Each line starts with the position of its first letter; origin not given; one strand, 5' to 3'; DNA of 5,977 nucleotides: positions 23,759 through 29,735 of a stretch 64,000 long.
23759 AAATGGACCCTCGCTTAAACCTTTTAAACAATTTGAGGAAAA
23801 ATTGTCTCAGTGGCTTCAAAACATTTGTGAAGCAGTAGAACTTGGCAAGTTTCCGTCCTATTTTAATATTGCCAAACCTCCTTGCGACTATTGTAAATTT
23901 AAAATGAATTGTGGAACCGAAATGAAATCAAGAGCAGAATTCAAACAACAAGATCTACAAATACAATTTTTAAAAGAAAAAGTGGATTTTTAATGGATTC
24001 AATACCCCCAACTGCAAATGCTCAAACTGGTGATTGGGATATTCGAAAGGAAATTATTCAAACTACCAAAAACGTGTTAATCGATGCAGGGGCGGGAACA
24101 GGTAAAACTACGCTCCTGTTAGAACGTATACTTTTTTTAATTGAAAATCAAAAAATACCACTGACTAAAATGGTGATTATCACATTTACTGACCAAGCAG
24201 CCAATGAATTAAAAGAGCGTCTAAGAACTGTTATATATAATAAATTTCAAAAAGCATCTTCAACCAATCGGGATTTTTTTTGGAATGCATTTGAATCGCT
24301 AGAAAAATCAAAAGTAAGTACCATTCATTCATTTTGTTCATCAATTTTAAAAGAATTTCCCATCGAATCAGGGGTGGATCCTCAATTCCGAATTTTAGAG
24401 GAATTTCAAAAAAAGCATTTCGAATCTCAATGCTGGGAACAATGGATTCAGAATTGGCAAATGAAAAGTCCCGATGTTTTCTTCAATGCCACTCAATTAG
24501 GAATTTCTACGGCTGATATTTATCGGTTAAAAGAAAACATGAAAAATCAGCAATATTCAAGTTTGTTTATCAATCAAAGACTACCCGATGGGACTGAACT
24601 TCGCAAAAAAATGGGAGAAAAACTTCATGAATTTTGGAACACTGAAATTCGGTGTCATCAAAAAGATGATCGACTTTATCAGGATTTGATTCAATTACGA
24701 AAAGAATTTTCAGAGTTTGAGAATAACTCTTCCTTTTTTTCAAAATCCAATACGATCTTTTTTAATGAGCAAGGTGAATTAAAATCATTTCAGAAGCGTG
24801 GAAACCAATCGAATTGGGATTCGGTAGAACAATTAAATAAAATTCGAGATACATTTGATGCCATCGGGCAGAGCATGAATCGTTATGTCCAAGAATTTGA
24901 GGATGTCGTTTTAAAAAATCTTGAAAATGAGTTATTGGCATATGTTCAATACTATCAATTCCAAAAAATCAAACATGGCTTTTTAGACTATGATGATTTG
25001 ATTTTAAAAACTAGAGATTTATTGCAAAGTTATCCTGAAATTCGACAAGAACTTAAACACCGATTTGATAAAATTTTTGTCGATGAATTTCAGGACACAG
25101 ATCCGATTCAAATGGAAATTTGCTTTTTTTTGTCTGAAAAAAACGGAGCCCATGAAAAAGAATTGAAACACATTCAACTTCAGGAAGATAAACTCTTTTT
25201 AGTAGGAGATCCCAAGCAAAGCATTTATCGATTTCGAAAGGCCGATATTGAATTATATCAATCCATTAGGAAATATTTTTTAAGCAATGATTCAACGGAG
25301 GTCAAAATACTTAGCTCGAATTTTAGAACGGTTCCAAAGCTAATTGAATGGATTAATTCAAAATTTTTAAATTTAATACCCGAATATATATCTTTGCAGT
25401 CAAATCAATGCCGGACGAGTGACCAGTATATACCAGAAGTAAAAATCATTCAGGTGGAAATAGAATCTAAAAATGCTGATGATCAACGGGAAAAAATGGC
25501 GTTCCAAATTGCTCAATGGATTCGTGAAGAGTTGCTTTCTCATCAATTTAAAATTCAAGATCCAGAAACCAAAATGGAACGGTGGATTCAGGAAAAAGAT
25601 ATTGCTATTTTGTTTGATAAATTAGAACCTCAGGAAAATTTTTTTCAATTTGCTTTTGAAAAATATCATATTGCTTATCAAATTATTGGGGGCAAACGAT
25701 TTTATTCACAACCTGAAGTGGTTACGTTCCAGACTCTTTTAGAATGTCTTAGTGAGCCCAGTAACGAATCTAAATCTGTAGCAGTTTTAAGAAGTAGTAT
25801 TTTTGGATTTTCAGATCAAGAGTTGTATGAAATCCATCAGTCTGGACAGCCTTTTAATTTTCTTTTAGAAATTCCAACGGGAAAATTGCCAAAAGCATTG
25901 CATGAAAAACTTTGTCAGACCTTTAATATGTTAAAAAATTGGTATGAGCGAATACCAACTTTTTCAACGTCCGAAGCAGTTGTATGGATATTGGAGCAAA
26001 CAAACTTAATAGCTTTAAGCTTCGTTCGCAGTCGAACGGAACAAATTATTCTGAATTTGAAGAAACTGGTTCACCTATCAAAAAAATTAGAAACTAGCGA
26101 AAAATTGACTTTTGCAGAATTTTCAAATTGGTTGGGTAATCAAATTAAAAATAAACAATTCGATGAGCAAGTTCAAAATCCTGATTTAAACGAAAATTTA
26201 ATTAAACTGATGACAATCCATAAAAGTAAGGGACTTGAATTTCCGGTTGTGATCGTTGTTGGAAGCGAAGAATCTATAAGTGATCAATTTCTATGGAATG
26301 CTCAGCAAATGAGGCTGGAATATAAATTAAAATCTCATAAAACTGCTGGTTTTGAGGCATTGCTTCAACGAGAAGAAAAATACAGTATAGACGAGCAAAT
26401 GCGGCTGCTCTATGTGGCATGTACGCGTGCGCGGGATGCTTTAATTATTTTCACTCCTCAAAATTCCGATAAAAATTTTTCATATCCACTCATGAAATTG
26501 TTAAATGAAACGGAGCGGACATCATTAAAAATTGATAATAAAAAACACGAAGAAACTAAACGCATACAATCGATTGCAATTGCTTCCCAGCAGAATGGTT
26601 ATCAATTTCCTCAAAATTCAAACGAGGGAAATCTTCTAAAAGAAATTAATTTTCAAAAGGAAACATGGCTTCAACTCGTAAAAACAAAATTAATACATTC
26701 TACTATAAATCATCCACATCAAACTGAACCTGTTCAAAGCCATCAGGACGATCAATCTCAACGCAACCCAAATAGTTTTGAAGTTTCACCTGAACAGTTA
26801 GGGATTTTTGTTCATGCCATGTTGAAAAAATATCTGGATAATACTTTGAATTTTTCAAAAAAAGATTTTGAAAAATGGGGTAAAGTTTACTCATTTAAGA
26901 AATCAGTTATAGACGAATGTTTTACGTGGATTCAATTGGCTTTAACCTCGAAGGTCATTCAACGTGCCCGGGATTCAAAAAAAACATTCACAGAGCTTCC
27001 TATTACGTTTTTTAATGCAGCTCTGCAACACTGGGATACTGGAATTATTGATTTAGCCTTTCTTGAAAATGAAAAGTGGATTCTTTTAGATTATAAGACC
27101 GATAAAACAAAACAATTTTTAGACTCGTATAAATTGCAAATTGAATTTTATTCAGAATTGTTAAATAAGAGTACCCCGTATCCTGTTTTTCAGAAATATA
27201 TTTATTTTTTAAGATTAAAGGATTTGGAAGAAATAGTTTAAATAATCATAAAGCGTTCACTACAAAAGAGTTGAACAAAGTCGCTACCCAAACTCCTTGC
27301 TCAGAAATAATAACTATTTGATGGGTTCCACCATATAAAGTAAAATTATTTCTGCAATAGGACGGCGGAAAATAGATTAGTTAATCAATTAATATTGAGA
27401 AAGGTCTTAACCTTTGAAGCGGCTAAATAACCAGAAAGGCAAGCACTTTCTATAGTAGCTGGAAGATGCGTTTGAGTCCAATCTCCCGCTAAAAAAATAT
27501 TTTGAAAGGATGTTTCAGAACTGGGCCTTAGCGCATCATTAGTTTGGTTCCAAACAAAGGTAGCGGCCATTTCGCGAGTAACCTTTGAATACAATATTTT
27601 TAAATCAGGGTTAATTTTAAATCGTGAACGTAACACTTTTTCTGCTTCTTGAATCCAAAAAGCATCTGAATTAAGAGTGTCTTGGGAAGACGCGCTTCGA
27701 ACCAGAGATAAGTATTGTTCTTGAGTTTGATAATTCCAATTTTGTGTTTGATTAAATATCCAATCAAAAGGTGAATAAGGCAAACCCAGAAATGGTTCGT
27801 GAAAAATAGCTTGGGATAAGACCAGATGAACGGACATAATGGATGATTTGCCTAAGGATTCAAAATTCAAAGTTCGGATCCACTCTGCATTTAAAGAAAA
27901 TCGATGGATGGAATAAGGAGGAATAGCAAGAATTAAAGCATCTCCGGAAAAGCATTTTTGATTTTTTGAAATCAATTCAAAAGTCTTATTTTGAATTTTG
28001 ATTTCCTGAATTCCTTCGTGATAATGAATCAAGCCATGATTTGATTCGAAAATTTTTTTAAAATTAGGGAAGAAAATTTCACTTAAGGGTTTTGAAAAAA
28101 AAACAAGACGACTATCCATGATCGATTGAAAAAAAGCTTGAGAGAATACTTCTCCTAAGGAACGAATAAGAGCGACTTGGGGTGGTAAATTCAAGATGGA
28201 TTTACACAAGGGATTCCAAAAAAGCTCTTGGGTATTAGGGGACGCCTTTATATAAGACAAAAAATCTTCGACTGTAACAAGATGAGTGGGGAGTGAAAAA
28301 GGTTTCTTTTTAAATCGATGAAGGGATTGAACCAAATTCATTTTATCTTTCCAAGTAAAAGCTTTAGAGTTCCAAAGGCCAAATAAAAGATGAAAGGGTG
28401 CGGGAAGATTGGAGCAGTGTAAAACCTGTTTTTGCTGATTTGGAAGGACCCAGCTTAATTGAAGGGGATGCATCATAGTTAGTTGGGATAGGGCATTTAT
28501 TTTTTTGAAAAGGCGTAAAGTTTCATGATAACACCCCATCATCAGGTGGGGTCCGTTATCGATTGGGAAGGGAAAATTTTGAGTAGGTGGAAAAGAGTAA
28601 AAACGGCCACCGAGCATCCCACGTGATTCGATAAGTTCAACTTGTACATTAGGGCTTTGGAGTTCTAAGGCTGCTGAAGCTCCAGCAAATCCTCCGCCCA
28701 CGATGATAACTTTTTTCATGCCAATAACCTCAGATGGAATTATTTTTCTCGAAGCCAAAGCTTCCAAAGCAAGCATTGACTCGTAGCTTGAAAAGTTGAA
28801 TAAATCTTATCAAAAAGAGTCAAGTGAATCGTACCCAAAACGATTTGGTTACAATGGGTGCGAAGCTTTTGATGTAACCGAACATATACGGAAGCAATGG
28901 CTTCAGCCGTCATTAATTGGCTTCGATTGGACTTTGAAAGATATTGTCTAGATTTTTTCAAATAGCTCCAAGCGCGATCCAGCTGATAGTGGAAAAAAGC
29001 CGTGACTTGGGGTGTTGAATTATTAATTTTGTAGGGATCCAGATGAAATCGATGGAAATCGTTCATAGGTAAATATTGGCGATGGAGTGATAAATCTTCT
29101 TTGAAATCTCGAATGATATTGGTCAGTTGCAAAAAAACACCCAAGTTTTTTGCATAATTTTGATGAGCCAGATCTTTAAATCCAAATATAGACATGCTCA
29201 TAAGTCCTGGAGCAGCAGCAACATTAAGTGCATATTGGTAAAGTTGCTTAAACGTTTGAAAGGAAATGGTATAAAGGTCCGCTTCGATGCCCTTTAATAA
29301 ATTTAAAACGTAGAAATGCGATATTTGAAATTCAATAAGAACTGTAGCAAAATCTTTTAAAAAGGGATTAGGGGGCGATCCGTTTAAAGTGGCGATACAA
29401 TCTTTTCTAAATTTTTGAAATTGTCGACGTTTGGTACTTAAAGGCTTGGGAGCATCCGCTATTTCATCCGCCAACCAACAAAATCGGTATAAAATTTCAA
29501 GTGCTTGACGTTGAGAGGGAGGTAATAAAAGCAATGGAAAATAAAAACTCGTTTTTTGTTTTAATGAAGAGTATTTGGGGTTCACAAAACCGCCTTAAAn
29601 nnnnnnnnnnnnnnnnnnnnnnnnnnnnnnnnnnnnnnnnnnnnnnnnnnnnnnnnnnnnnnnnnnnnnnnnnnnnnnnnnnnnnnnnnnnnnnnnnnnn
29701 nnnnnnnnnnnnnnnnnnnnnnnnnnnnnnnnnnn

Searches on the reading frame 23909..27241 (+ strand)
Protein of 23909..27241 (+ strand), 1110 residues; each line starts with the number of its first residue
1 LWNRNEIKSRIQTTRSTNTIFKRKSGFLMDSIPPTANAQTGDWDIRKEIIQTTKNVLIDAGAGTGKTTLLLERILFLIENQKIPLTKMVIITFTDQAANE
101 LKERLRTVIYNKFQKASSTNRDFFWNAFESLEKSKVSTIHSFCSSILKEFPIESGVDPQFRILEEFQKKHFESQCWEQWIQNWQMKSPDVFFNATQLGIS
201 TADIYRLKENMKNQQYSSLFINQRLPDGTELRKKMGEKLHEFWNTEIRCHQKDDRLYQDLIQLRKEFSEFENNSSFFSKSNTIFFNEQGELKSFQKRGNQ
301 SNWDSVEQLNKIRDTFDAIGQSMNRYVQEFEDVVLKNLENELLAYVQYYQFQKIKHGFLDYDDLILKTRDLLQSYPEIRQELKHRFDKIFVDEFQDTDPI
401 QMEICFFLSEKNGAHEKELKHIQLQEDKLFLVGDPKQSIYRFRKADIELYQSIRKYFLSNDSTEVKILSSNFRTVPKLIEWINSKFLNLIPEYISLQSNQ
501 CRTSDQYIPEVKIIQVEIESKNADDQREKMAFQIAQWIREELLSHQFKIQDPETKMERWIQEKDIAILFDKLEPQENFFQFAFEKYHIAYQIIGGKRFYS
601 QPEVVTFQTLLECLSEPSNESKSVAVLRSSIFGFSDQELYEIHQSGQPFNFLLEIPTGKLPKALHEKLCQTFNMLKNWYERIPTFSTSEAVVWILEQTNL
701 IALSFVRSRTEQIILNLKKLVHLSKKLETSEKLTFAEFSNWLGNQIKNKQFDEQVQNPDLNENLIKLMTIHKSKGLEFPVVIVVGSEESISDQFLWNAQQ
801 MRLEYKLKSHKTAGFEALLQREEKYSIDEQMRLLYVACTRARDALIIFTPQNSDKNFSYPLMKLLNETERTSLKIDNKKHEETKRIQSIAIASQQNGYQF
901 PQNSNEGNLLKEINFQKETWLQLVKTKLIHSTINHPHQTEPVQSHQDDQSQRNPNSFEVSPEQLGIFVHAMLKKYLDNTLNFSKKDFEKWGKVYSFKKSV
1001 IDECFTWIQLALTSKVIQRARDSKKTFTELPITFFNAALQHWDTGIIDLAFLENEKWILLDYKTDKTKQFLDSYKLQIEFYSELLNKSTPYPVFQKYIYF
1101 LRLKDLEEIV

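Call 51: search_protein_families(library=ncbifam, proteins=[window:23909-27241:+], max_evalue=0.001)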
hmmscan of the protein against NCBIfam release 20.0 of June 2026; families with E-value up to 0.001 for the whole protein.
window:23909-27241:+ (1110 aa): 15 families
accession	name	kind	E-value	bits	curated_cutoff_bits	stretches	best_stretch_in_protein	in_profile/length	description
TIGR02785.1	addA_Gpos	equivalog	2e-89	300.9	707.65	3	251-922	251-950/1234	helicase-exonuclease AddAB subunit AddA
TIGR00609.1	recB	equivalog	1.2e-79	268.7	696.05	1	50-1064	6-1087/1175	exodeoxyribonuclease V subunit beta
TIGR02784.1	addA_alphas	equivalog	2.9e-58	198.1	860.75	2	53-458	10-460/1138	double-strand break repair helicase AddA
TIGR01073.1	pcrA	equivalog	1.1e-57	196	911.2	2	344-879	167-642/725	DNA helicase PcrA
NF010485.0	PRK13909.1-2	equivalog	2.5e-49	168.3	650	2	57-904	7-754/909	RecB-like helicase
NF008743.0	PRK11773.1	equivalog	9e-46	156.5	965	3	337-480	165-291/720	DNA helicase II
TIGR01075.1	uvrD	equivalog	6.5e-45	153.6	1144.45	3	339-482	162-288/715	DNA helicase II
NF010487.0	PRK13909.1-4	equivalog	5.9e-39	134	759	2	58-536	9-467/924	RecB-like helicase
TIGR01074.1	rep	equivalog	7.8e-38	130.2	951.45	2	312-790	131-577/668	DNA helicase Rep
NF008128.0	PRK10876.1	equivalog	2.2e-32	111.7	1697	1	315-841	309-809/1181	exodeoxyribonuclease V subunit beta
NF008276.0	PRK11054.1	equivalog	7.9e-28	97.3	543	3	48-131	204-283/684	DNA helicase IV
NF008172.0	PRK10919.1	equivalog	8.6e-25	87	1168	2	347-790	169-577/673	DNA helicase Rep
NF010486.0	PRK13909.1-3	equivalog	1.9e-15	56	1109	2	321-498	264-435/921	RecB-like helicase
TIGR01447.1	recD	equivalog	2.7e-06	26.2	310.15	0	45-143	155-244/597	exodeoxyribonuclease V subunit alpha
TIGR01448.2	helicase_RecD2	equivalog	0.00077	17.7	500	0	768-784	643-659/713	SF1B family DNA helicase RecD2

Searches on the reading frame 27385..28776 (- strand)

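Call 15: search_protein_families(library=pfam, proteins=[window:27385-28776:-])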
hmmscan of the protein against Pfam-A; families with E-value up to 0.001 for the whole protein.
window:27385-28776:- (463 aa): 8 families
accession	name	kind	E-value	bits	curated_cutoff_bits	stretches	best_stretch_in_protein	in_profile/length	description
PF01593.30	Amino_oxidase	-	2.2e-24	87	19.8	1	30-456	1-442/443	Flavin containing amine oxidoreductase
PF13450.12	NAD_binding_8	-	1.2e-11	45.2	21.9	1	25-92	1-67/68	NAD(P)-binding Rossmann-like domain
PF07992.20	Pyr_redox_2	-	4e-07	30.2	26.1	1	21-55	1-36/291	Pyridine nucleotide-disulphide oxidoreductase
PF12831.13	FAD_oxidored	-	1.8e-05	24.6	27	1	23-58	2-37/416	FAD dependent oxidoreductase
PF01266.30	DAO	-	4.8e-05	23.5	27.9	1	22-56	1-35/353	FAD dependent oxidoreductase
PF13738.12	Pyr_redox_3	-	5.2e-05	23.1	30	0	24-68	1-45/305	Pyridine nucleotide-disulphide oxidoreductase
PF03486.20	HI0933_like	-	8.2e-05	22.6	50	0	22-58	2-38/244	HI0933-like protein Rossmann domain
PF01134.28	GIDA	-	0.00026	20.6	22.1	0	22-50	1-29/391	Glucose inhibited division protein A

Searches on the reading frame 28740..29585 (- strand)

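Call 15: search_protein_families(library=pfam, proteins=[window:28740-29585:-])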
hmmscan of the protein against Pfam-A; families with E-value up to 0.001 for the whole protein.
window:28740-29585:- (281 aa): 1 family
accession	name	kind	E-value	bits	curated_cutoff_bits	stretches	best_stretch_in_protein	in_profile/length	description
PF00494.24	SQS_PSY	-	3.9e-48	164.9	26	1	10-255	4-259/263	Squalene/phytoene synthase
